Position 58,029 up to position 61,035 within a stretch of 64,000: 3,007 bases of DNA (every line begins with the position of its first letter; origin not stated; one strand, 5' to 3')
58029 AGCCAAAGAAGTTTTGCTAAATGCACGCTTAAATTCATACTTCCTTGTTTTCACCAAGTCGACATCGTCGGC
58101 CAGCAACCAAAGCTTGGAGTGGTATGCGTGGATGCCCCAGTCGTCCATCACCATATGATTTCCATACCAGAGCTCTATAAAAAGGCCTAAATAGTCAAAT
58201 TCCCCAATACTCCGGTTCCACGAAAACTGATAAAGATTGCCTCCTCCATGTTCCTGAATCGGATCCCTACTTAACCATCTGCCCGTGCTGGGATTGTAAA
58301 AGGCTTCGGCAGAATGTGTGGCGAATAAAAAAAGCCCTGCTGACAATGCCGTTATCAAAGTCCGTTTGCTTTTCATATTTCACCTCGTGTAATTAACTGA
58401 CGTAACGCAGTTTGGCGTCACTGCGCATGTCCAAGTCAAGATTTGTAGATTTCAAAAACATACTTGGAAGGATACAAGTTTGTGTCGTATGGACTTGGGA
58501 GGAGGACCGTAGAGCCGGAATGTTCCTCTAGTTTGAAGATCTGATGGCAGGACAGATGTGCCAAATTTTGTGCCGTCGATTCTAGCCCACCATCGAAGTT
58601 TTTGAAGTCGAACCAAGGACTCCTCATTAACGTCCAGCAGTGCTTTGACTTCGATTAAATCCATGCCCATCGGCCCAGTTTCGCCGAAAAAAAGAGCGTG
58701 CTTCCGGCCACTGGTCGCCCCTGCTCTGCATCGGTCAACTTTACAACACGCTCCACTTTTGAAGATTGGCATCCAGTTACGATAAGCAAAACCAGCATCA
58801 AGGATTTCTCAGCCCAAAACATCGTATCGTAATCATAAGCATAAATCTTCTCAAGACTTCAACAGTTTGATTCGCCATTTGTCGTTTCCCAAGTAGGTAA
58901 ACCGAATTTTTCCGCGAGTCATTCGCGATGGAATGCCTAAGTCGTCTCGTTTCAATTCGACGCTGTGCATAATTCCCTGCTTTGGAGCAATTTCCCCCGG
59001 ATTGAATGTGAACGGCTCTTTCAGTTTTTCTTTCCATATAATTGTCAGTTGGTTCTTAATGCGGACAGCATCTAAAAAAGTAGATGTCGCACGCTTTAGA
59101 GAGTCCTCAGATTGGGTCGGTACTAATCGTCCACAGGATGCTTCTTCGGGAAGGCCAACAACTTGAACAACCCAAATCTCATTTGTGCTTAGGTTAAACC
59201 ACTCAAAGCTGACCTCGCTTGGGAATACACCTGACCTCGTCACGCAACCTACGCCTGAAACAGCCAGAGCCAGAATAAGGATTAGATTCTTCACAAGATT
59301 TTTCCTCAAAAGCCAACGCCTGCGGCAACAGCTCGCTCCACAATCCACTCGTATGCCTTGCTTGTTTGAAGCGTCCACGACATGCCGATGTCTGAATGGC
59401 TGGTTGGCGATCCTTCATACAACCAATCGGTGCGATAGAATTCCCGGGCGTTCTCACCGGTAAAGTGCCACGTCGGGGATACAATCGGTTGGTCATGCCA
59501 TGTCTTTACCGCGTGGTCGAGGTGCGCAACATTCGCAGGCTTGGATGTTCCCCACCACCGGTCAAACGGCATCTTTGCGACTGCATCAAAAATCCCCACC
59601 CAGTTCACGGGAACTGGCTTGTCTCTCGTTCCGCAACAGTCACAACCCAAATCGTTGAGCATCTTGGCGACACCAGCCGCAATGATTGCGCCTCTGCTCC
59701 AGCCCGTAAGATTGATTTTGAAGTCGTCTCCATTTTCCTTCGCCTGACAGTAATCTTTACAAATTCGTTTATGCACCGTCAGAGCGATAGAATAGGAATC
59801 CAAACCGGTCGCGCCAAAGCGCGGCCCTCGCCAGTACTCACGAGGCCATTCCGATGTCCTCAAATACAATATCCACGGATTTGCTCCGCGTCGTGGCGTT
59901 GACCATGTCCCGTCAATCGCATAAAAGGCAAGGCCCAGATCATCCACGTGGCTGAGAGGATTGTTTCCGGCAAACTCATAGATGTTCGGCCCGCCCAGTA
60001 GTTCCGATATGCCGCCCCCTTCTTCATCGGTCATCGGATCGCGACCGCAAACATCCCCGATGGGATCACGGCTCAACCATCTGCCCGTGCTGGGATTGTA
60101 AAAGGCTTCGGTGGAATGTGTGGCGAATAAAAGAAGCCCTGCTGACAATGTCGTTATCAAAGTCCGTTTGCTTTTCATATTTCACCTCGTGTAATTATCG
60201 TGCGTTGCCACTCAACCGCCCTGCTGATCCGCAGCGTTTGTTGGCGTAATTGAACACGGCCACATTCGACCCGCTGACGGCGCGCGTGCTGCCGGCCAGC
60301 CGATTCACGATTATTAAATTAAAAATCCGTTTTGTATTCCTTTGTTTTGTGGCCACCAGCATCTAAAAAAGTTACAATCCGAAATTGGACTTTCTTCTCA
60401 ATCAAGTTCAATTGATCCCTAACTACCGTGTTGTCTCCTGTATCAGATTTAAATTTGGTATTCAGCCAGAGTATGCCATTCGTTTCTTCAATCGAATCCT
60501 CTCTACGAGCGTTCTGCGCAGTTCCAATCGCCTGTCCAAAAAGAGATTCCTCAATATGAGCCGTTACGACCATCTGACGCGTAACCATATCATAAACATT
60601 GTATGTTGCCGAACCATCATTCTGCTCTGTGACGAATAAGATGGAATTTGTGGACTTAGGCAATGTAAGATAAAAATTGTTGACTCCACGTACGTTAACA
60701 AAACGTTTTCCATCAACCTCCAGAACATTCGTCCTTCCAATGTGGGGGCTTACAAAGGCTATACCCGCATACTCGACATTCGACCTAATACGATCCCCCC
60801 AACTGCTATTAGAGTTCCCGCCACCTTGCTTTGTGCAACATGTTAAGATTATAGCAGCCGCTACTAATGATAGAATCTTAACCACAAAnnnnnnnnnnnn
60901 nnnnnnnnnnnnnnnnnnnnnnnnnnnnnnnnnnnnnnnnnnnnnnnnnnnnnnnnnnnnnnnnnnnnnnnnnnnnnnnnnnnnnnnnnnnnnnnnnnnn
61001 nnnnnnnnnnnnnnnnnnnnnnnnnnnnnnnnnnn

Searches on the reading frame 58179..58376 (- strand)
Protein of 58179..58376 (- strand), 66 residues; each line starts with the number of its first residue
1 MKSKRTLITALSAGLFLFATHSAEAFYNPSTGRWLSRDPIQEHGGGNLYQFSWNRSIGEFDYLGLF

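Call 23: find_related_loci(query=window:58179-58376:-, collection=genome_contigs, flank=6000)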
Query window:58179-58376:- (66 aa) in genome_contigs; peptide patterns used: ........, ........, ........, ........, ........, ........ (x = any residue, [..] = any of these).
199 stretches matched a pattern, but none encodes a relative of the query by tblastn (E <= 1e-3).

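Call 26: find_related_loci(query=A1, collection=genome_contigs, flank=8000)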
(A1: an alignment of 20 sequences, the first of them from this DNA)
Query A1 (65 aa) in genome_contigs; peptide patterns used: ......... (x = any residue, [..] = any of these).
364 stretches matched a pattern; 346 encode a relative of the query (tblastn E <= 1e-3); the best 80 are kept; 79 distinct loci.
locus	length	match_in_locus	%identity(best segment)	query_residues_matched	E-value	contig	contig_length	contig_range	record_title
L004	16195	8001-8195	62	1-65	2e-23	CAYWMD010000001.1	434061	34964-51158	MAG TPA_asm: uncultured Bifidobacteriaceae bacterium isolate SRP292972_co2_226 genome assembly, contig: NODE_7_length_43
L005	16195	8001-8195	57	1-65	3e-21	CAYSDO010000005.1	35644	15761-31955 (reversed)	MAG TPA_asm: uncultured Bifidobacterium sp. isolate binchicken_co118_346 genome assembly, contig: NODE_1093_length_35644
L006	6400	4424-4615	55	1-64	9e-19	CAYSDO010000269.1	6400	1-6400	MAG TPA_asm: uncultured Bifidobacterium sp. isolate binchicken_co118_346 genome assembly, contig: NODE_16292_length_6400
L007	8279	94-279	52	4-65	5e-17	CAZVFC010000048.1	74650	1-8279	MAG TPA_asm: uncultured Verrucomicrobiota bacterium isolate binchicken_co66_227 genome assembly, contig: NODE_666_length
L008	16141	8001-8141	66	19-65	1e-16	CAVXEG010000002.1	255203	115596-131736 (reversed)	MAG: uncultured Verrucomicrobiae bacterium isolate MFD02199.bin.2.8 genome assembly, contig: contig_104009, whole genome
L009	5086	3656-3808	59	15-65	2e-16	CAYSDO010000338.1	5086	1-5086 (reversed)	MAG TPA_asm: uncultured Bifidobacterium sp. isolate binchicken_co118_346 genome assembly, contig: NODE_23371_length_5086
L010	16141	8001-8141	64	19-65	3e-16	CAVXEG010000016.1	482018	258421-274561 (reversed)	MAG: uncultured Verrucomicrobiae bacterium isolate MFD02199.bin.2.8 genome assembly, contig: contig_7141, whole genome s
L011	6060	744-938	46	1-65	2e-16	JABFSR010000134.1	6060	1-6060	MAG: Verrucomicrobia bacterium isolate WB-IL-17 seq_8023, whole genome shotgun sequence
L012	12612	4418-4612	58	1-65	7e-22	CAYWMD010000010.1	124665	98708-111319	MAG TPA_asm: uncultured Bifidobacteriaceae bacterium isolate SRP292972_co2_226 genome assembly, contig: NODE_106_length_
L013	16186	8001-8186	50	1-64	5e-16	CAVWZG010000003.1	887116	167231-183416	MAG: uncultured Verrucomicrobiae bacterium isolate MFD09286.bin.1.251 genome assembly, contig: contig_56062, whole genom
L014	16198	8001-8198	52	1-65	7e-16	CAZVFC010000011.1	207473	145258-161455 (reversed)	MAG TPA_asm: uncultured Verrucomicrobiota bacterium isolate binchicken_co66_227 genome assembly, contig: NODE_80_length_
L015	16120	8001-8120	73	26-65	8e-16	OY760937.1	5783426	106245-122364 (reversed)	MAG: Verrucomicrobiae bacterium isolate 066a7682-a1ac-48de-8761-1470dc9e5c3e genome assembly, chromosome: 1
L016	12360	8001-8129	70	23-65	1e-15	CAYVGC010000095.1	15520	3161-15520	MAG TPA_asm: uncultured Bifidobacteriaceae bacterium isolate binchicken_co3_426 genome assembly, contig: NODE_12325_leng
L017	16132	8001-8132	64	22-65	2e-15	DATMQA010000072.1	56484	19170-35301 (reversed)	MAG TPA_asm: Candidatus Binatia bacterium isolate SMAG_U12916 k141_3351987, whole genome shotgun sequence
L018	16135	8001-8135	64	21-65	2e-15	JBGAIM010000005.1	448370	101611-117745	MAG: Limisphaerales bacterium isolate MAG_AAO_H125.05 AAOH125-5_opera_contig_75, whole genome shotgun sequence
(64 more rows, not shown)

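Call 34: search_protein_representatives(protein=window:58179-58376:-)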
Query: 66 residues. Proteins with E-value up to 0.001 (for the whole library): 12770; up to 1e-10: 122; up to 1e-30: 0. The best 150 are listed.
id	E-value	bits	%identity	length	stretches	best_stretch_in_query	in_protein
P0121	9.5e-16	73.3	60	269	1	1-65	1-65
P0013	1.4e-15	72.7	62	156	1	1-64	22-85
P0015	1.9e-14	69.1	69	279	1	15-65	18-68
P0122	2.0e-14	69.1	55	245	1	4-65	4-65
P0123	2.2e-14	68.9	64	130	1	13-65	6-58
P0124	3.4e-14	68.4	39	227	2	7-65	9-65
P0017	7.6e-14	67.3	57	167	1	1-65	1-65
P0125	8.3e-14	67.1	50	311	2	4-58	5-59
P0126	2.3e-13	65.7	57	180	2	30-65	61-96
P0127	3.0e-13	65.4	55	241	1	1-65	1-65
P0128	3.3e-13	65.2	55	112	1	1-66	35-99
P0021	3.7e-13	65.1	62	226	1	17-64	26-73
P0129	4.2e-13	64.9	57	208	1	5-64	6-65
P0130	5.2e-13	64.6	56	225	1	1-66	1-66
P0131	6.3e-13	64.4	54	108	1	1-65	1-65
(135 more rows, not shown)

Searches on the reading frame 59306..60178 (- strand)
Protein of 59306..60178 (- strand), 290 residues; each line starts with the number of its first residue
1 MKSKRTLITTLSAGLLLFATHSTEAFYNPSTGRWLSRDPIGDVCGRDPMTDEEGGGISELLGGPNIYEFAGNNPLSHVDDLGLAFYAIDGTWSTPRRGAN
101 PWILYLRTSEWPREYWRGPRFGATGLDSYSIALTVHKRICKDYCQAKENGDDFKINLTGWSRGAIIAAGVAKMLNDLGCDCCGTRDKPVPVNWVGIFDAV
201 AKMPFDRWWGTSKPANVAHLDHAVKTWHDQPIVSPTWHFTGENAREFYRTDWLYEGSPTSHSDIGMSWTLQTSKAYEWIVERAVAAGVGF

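Call 5: search_protein_families(library=pfam, max_evalue=1, proteins=[window:59306-60178:-])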
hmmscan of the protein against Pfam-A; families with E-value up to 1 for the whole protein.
window:59306-60178:- (290 aa): 1 family
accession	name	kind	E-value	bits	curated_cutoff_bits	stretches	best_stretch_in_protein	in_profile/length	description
PF09994.14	T6SS_Tle1-like_cat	-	5.3e-06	26.4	27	1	134-179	83-122/287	T6SS, Phospholipase effector Tle1-like, catalytic domain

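Call 6: search_protein_families(library=ncbifam, max_evalue=1, proteins=[window:59306-60178:-])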
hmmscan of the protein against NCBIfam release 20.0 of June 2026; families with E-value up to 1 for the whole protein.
window:59306-60178:- (290 aa): 1 family
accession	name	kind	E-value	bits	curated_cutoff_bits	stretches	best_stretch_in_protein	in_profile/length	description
TIGR03696.1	Rhs_assc_core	domain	4.7e-08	33.4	32.5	1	26-83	37-76/76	RHS repeat-associated core domain-containing protein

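Call 62: search_solved_structures(query=window:59306-60178:-, max_evalue=1, show_alignments=1)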
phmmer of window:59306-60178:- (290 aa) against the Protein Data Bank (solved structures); distinct sequences matched with E-value up to 1: 0.

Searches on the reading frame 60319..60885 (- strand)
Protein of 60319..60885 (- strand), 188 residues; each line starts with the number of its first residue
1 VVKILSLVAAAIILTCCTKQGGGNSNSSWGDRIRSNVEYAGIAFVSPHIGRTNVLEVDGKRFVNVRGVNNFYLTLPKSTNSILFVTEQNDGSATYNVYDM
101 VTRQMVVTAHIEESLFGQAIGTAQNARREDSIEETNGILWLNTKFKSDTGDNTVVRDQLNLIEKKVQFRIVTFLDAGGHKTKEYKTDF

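Call 5: search_protein_families(library=pfam, max_evalue=1, proteins=[window:60319-60885:-])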
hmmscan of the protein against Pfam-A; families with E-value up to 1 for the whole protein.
window:60319-60885:- (188 aa): 0 families

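Call 6: search_protein_families(library=ncbifam, max_evalue=1, proteins=[window:60319-60885:-])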
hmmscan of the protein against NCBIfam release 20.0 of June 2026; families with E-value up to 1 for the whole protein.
window:60319-60885:- (188 aa): 1 family
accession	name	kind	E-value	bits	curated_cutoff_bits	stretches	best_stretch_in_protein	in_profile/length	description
NF047481.1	lipo_LIC12587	subfamily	0.019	14.4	200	1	72-133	104-163/213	LIC12587 family lipoprotein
